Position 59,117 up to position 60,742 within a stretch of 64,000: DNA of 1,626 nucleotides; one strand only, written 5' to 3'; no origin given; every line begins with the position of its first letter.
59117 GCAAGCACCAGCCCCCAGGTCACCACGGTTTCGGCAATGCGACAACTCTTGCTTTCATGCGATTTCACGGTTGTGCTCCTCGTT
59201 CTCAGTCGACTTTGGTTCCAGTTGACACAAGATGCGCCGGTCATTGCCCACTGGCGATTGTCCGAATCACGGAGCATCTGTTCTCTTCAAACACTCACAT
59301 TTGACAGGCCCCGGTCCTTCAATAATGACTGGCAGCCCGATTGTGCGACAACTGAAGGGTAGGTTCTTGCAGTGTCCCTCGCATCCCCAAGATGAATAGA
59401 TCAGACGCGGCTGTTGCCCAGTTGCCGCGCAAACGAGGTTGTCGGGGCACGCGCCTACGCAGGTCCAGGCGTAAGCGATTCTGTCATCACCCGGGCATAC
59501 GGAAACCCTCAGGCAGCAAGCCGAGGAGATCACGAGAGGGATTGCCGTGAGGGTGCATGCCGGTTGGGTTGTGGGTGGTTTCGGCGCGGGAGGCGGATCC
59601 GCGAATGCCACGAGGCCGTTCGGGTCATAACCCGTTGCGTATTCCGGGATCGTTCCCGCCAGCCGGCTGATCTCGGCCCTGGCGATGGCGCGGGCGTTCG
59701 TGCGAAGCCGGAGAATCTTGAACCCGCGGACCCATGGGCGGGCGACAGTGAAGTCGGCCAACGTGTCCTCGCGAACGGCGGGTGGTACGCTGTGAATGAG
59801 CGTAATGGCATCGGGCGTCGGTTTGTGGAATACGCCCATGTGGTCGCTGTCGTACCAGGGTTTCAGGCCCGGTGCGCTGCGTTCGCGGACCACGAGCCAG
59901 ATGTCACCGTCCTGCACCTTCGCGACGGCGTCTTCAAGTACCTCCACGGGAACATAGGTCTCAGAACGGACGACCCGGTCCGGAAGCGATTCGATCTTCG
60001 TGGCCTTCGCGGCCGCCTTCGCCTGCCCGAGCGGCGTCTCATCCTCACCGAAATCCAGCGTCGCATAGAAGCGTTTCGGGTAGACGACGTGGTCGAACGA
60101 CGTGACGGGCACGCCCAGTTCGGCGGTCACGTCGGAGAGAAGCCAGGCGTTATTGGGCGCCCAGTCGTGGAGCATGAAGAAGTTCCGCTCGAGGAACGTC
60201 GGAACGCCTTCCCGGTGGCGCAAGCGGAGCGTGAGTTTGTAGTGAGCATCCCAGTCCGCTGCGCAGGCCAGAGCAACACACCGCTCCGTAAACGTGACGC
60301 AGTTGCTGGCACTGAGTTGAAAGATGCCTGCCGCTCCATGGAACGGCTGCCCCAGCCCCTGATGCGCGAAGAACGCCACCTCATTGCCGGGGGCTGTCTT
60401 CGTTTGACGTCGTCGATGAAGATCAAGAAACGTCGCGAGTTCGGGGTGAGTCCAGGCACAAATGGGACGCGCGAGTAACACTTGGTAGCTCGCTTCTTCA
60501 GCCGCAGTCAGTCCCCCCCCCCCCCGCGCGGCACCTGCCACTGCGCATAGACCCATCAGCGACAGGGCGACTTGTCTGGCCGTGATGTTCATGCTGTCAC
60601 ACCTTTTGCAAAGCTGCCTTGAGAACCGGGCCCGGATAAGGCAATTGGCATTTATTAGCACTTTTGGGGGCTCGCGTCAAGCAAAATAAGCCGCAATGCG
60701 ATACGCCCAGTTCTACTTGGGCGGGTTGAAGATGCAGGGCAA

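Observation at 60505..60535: G13 homopolymer inside the signal-peptide codons of a secreted Cys-rich protein is a candidate slipped-strand phase-variation switch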

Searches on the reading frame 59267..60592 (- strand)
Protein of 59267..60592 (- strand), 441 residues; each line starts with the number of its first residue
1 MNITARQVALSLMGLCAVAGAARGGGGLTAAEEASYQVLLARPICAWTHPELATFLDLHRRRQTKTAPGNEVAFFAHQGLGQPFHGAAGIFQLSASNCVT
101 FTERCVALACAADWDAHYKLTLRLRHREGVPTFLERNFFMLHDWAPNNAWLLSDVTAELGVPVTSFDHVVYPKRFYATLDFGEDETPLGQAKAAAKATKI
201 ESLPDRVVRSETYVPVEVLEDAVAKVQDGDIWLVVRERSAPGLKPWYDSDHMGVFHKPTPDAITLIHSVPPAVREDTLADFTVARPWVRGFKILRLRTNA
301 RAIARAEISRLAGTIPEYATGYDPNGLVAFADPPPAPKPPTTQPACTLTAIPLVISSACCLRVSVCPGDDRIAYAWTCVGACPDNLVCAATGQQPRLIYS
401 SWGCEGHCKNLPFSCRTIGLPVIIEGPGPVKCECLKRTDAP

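Call 5: search_protein_families(library=pfam, proteins=[window:59267-60592:-], max_evalue=0.1)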
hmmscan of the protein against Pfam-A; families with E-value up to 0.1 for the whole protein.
window:59267-60592:- (441 aa): 1 family
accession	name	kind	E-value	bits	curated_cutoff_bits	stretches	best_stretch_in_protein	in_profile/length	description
PF07313.18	AmiA-like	-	1.6e-13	51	27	1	91-258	28-169/202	N-acetylmuramoyl-L-alanine amidase-like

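Call 6: search_protein_families(library=ncbifam, proteins=[window:59267-60592:-], max_evalue=0.1)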
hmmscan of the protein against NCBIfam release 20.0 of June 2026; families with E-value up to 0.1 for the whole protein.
window:59267-60592:- (441 aa): 1 family
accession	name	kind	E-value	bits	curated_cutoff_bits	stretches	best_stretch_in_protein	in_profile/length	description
NF033856.1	T4SS_effec_BID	subfamily_domain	0.056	13.5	45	1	289-320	68-99/109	BID domain-containing T4SS effector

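Call 7: find_homologous_proteins(query=window:59267-60592:-, max_evalue=0.00001)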
Query window:59267-60592:- (441 aa): 8 proteins with E <= 0.00001 among 8000 candidates.
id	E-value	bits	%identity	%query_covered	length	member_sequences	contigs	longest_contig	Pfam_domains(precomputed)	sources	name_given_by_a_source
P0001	0.0e+0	1033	100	100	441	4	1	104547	PF07313.19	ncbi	-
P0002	6.6e-182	623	62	100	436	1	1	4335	PF07313.19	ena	-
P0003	2.1e-177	608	61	100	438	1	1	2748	PF07313.19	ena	-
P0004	1.4e-67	246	42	66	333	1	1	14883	PF07313.19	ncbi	-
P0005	1.7e-61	226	42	62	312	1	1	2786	PF07313.19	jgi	-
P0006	2.1e-57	213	53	42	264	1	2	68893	PF07313.19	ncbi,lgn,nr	ncbi:MAG TPA: DUF1460 domain-containing protein [Phycisphaerae bacterium]|nr:DUF1460 domain-containi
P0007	2.0e-18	84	28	62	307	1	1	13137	PF07313.19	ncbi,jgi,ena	ncbi:MAG TPA: N-acetylmuramoyl-L-alanine amidase-like domain-containing protein [Tepidisphaeraceae b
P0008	3.5e-13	67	27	52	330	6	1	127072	PF07313.19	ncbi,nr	ncbi:MAG: DUF1460 domain-containing protein [Burkholderiales bacterium]|nr:DUF1460 domain-containing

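Call 9: list_cluster_members(proteins=[P0001])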
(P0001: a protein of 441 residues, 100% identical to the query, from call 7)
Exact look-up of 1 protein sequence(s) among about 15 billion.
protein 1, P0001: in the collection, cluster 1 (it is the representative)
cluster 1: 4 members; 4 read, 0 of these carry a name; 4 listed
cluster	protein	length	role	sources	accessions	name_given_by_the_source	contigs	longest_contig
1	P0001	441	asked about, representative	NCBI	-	-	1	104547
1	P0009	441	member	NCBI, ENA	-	-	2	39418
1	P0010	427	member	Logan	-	-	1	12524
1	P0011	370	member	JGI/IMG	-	-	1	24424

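Call 10: find_encoding_contigs(protein=P0002, flank=3000)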
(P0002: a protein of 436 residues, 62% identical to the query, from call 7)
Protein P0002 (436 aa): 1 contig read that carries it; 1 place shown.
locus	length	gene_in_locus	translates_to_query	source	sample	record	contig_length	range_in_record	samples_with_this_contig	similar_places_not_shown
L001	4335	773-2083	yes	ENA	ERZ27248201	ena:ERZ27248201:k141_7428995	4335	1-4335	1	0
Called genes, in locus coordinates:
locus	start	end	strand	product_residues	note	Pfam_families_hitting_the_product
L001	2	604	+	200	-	?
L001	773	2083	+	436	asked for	PF07313:AmiA-like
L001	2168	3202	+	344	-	-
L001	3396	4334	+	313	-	?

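Call 11: find_encoding_contigs(protein=P0003, flank=3000)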
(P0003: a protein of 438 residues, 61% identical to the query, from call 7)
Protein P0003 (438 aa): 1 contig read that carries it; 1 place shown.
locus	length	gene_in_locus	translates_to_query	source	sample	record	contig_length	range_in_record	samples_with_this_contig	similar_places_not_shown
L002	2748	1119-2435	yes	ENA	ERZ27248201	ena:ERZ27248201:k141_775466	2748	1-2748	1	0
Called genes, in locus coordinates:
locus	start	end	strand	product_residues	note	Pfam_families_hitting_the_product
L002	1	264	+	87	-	?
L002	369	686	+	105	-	PF01909:NTP_transf_2, PF18765:Polbeta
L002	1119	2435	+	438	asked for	PF07313:AmiA-like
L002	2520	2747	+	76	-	?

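Call 13: find_encoding_contigs(protein=P0009, flank=4000)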
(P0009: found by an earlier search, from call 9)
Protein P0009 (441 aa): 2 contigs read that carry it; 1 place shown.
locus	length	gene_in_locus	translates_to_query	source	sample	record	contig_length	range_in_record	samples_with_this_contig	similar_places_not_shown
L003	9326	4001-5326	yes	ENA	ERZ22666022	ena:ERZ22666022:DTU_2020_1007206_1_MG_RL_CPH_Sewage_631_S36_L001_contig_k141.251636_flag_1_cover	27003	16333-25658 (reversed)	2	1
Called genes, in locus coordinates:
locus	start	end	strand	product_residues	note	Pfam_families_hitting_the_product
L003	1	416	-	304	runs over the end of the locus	PF00119:ATP-synt_A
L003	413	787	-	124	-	-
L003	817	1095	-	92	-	PF09527:ATPase_gene1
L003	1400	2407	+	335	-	PF01118:Semialdhyde_dh, PF02774:Semialdhyde_dhC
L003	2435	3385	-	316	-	PF07963:N_methyl (weak), PF07596:SBP_bac_10 (faint)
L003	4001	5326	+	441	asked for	PF07313:AmiA-like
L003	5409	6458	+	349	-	-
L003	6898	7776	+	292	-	PF14559:TPR_19 (faint)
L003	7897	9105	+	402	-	PF12837:Fer4_6 (faint), PF12801:Fer4_5, PF13187:Fer4_9 (faint), PF13746:Fer4_18 (faint), PF12801:Fer4_5 (weak), PF12838:Fer4_7 (weak), PF00037:Fer4 (weak), PF13237:Fer4_10, +1 more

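Call 14: find_encoding_contigs(protein=P0010, flank=4000)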
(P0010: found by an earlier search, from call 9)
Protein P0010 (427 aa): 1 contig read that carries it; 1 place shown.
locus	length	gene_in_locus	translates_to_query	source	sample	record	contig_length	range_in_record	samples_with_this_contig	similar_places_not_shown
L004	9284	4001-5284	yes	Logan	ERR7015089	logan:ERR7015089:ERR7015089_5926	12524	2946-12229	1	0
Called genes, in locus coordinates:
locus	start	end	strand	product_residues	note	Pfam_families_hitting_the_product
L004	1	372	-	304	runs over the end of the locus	PF00119:ATP-synt_A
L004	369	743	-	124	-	-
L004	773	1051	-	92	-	PF09527:ATPase_gene1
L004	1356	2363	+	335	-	PF01118:Semialdhyde_dh, PF02774:Semialdhyde_dhC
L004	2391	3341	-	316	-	PF07963:N_methyl (weak), PF07596:SBP_bac_10 (faint)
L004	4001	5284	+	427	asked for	PF07313:AmiA-like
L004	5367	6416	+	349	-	-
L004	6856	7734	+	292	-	PF14559:TPR_19 (faint)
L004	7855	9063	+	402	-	PF12837:Fer4_6 (faint), PF12801:Fer4_5, PF13187:Fer4_9 (faint), PF13746:Fer4_18 (faint), PF12801:Fer4_5 (weak), PF12838:Fer4_7 (weak), PF00037:Fer4 (weak), PF13237:Fer4_10, +1 more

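Call 15: find_encoding_contigs(protein=P0011, flank=4000)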
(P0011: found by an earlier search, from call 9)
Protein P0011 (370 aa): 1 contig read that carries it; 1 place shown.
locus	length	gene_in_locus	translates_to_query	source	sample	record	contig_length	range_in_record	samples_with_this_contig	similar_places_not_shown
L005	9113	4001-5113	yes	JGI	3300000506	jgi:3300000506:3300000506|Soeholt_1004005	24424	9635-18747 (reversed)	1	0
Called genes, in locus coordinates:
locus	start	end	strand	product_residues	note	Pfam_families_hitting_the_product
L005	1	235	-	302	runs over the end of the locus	PF00119:ATP-synt_A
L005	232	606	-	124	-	-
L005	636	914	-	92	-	PF09527:ATPase_gene1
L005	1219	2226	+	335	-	PF01118:Semialdhyde_dh, PF02774:Semialdhyde_dhC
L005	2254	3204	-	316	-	PF07963:N_methyl (weak), PF07596:SBP_bac_10 (faint)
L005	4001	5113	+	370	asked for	PF07313:AmiA-like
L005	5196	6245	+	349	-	-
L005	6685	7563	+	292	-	PF14559:TPR_19 (faint)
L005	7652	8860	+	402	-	PF12837:Fer4_6 (faint), PF12801:Fer4_5, PF13187:Fer4_9 (faint), PF13746:Fer4_18 (faint), PF12801:Fer4_5 (weak), PF12838:Fer4_7 (weak), PF00037:Fer4 (weak), PF13237:Fer4_10, +1 more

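Call 21: find_related_loci(query=A2, collection=metagenome_contigs, flank=3000)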
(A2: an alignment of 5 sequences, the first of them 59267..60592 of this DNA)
Query A2 (441 aa) in metagenome_contigs; peptide patterns used: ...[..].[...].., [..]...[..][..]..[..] (x = any residue, [..] = any of these).
62 stretches matched a pattern; 11 encode a relative of the query (tblastn E <= 1e-3); 11 distinct loci.
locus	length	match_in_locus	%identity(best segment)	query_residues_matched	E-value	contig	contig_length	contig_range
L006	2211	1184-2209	67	1-346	3e-159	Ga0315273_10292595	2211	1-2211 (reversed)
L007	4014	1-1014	63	100-441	3e-143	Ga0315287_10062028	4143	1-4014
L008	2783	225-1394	40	48-436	4e-87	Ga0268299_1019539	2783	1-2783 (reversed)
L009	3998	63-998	42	21-327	1e-73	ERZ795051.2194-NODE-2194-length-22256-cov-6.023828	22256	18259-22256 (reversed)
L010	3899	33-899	40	10-297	4e-58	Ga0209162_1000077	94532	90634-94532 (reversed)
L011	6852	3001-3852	35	28-340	5e-41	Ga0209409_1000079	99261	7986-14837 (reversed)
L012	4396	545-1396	35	28-340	5e-41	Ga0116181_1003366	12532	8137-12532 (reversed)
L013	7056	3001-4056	40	28-299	1e-34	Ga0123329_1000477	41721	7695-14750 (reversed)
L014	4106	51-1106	39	28-299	2e-34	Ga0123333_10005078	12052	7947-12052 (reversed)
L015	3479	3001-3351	38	28-141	1e-18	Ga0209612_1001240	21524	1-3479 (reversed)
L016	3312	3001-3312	36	28-127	5e-14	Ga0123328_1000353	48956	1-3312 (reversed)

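Call 22: find_related_loci(query=A2, collection=genome_contigs, flank=3000)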
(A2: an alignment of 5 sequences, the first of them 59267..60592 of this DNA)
Query A2 (441 aa) in genome_contigs; peptide patterns used: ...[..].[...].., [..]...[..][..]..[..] (x = any residue, [..] = any of these).
35 stretches matched a pattern; 9 encode a relative of the query (tblastn E <= 1e-3); 9 distinct loci.
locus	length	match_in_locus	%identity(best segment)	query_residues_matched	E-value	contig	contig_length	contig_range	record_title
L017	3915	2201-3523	43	1-441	2e-109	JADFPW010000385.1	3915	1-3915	MAG: Planctomycetota bacterium isolate B76T1L10 B76T1L10_NODE45494, whole genome shotgun sequence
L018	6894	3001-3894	44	18-316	1e-66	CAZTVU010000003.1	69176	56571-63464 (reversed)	MAG TPA_asm: uncultured Planctomycetales bacterium isolate binchicken_co135_172 genome assembly, contig: NODE_916_length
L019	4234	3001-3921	41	8-312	4e-66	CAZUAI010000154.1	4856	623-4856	MAG TPA_asm: uncultured Planctomycetales bacterium isolate SRP278314_co1_4 genome assembly, contig: NODE_22660_length_48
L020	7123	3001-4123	53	69-440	1e-61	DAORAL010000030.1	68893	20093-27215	MAG TPA_asm: Phycisphaerae bacterium isolate AMR_MDS_0959 NODE_108_length_68893_cov_7.983076, whole genome shotgun seque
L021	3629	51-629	50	41-230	7e-47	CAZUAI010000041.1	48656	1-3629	MAG TPA_asm: uncultured Planctomycetales bacterium isolate SRP278314_co1_4 genome assembly, contig: NODE_926_length_4865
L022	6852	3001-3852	35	28-340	6e-41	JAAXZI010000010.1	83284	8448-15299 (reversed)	MAG: Phycisphaerae bacterium isolate AS01afH2WH_3 2316_AS01, whole genome shotgun sequence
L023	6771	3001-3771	31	26-313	2e-35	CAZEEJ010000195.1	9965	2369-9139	MAG TPA_asm: uncultured Planctomycetales bacterium isolate binchicken_co350_197 genome assembly, contig: NODE_7391_lengt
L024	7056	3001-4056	40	28-299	1e-34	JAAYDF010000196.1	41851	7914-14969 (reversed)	MAG: Phycisphaerae bacterium isolate AS06rmzACSIP_537 330576_AS06, whole genome shotgun sequence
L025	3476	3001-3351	38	28-141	1e-18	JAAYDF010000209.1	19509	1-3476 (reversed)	MAG: Phycisphaerae bacterium isolate AS06rmzACSIP_537 342744_AS06, whole genome shotgun sequence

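Call 29: search_solved_structures(query=A1, max_evalue=0.01, show_alignments=1)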
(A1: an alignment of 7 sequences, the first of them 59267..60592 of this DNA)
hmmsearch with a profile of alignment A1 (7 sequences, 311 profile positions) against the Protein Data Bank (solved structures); distinct sequences matched with E-value up to 0.01: 3.
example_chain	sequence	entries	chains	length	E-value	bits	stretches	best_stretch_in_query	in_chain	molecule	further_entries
2p1g_A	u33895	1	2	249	2.9e-15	59.4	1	93-301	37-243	Putative xylanase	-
2im9_A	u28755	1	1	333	2.2e-12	50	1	63-164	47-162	Hypothetical protein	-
4h4j_A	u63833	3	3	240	3.4e-12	49.3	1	95-298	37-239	hypothetical protein | Uncharacterized protein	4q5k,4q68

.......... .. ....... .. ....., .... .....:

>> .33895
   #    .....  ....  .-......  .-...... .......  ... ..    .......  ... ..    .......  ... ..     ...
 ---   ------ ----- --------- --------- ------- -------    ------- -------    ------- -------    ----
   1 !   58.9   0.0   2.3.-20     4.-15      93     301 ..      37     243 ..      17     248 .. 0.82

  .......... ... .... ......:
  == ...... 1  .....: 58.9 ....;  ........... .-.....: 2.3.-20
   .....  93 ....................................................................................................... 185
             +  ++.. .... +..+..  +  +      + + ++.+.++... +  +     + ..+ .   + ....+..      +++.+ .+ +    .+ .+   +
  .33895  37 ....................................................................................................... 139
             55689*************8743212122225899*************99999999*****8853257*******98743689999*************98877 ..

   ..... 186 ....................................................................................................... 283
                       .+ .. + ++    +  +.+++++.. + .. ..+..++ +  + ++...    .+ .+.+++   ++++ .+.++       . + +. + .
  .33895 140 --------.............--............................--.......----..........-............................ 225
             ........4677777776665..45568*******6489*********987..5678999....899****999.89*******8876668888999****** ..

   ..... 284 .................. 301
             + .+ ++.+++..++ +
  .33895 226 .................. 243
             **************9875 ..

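Call 52: search_solved_structures(query=window:59267-60592:-, max_evalue=1, show_alignments=3)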
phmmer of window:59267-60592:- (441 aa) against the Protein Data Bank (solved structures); distinct sequences matched with E-value up to 1: 1.
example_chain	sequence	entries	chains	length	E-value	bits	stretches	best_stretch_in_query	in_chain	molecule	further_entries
2im9_A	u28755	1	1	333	0.46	12.2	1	92-158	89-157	Hypothetical protein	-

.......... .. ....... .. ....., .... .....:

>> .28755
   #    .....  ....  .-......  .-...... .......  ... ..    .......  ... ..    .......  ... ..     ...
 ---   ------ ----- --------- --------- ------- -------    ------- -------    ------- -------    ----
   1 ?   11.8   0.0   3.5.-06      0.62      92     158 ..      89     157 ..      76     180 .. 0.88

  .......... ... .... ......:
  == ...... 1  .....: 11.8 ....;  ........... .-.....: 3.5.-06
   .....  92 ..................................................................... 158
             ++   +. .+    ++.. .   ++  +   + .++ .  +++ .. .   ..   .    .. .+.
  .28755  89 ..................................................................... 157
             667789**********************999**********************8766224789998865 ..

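Call 61: predict_structure(alignment_id=A1)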
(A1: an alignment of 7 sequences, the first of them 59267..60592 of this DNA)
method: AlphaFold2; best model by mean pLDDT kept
length: 441 residues; sequences in the alignment: 7
mean_pLDDT: 60.7   pTM: 0.59
mean pLDDT of the five models: 60.7, 58.1, 56.0, 55.3, 51.9
residues with pLDDT >= 90: 59; 70-90: 144; 50-70: 58; < 50: 180
segments of 3 or more residues with pLDDT < 50: 1-25, 86-96, 129-141, 179-181, 314-441
pLDDT, mean of each block of 10 residues (from residue 1): 40 40 59 91 75 83 78 90 54 51 86 75 61 41 68 91 82 59 68 71 77 89 90 82 68 86 85 86 89 91 80 45 30 29 26 22 26 30 39 27 28 27 28 33 29
secondary structure, 60 per line:
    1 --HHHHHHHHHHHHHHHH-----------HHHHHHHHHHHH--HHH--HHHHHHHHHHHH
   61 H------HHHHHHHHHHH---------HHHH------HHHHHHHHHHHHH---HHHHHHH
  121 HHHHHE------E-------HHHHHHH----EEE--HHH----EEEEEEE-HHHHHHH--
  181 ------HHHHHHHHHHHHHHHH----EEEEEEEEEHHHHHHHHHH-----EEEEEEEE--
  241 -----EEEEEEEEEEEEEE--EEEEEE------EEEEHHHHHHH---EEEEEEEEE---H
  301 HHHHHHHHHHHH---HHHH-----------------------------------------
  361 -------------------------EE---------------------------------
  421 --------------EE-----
elements in order: H3-18 H30-41 H49-61 H68-78 H88-91 H98-110 H114-125 H141-147 E152-154 E164-170 H172-178 H187-202 E207-215 H216-225 E231-238 E246-259 E262-267 E274-277 H278-284 E288-296 H300-312 H316-319

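Call 63: fold_search(model_id=the predicted structure, library=pdb)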
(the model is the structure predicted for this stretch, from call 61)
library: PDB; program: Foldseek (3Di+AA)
matches with E <= 10: 194; with E <= 0.001: 1
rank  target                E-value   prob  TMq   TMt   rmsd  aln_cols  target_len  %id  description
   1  4q5k                  2.7e-07  1.00  0.38  0.64   5.8       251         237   18  Crystal structure of a N-acetylmuramoyl-L-alanine amidase (BACUNI_02947) from Bacteroides uniformis ATCC 8492 at 1.30 A  (released 2014-05-21)
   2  6tho_B                8.4e-02  0.72  0.12  0.22   8.7        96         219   14  Acylintermediate of glutathione and the mature primitive phytochelatin synthase Alr0975 from Nostoc PCC 7120 at atomic (released 2020-12-02)
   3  2btw_B                1.1e-01  0.57  0.12  0.21   8.8        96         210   16  Crystal structure of Alr0975 (released 2005-12-14)
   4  8brf_BBB              2.2e-01  0.60  0.15  0.39  11.4       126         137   10  YopQ apo from Yersinia enterocolitica (released 2023-12-13)
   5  8brf_AAA              3.3e-01  0.75  0.15  0.37   4.6        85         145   12  YopQ apo from Yersinia enterocolitica (released 2023-12-13)
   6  9g7g_O                4.6e-01  0.30  0.10  0.16   6.5        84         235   15  Structure of the clippase PaJOS from Pigmentiphaga aceris (released 2025-04-23)
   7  9g7g_M                5.4e-01  0.23  0.10  0.16   6.2        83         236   16  Structure of the clippase PaJOS from Pigmentiphaga aceris (released 2025-04-23)
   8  9g7g_U                5.7e-01  0.23  0.10  0.16   6.3        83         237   16  Structure of the clippase PaJOS from Pigmentiphaga aceris (released 2025-04-23)
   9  9g7g_A                5.7e-01  0.18  0.10  0.16   6.4        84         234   18  Structure of the clippase PaJOS from Pigmentiphaga aceris (released 2025-04-23)
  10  9g7g_C                6.0e-01  0.18  0.10  0.16   6.4        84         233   18  Structure of the clippase PaJOS from Pigmentiphaga aceris (released 2025-04-23)
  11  5o60_Q                6.7e-01  0.18  0.11  0.28   7.2        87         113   16  Structure of the 50S large ribosomal subunit from Mycobacterium smegmatis (released 2017-07-12)
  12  6vlz_Q                6.7e-01  0.14  0.10  0.16   7.0        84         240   14  Structure of the human mitochondrial ribosome-EF-G1 complex (ClassI) (released 2020-08-05)
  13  8z4h_A                7.9e-01  0.13  0.12  0.20  12.9       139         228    9  Pseudomurein Endoisopeptidase PeiR (released 2025-04-23)
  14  9a4p_A                8.3e-01  0.57  0.14  0.15   4.0        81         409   12  Integrative model of YJCM-YJCN by crosslinking MS and deep learning (released 2024-09-18)
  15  9g7g_G                8.3e-01  0.15  0.09  0.16   6.3        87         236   16  Structure of the clippase PaJOS from Pigmentiphaga aceris (released 2025-04-23)
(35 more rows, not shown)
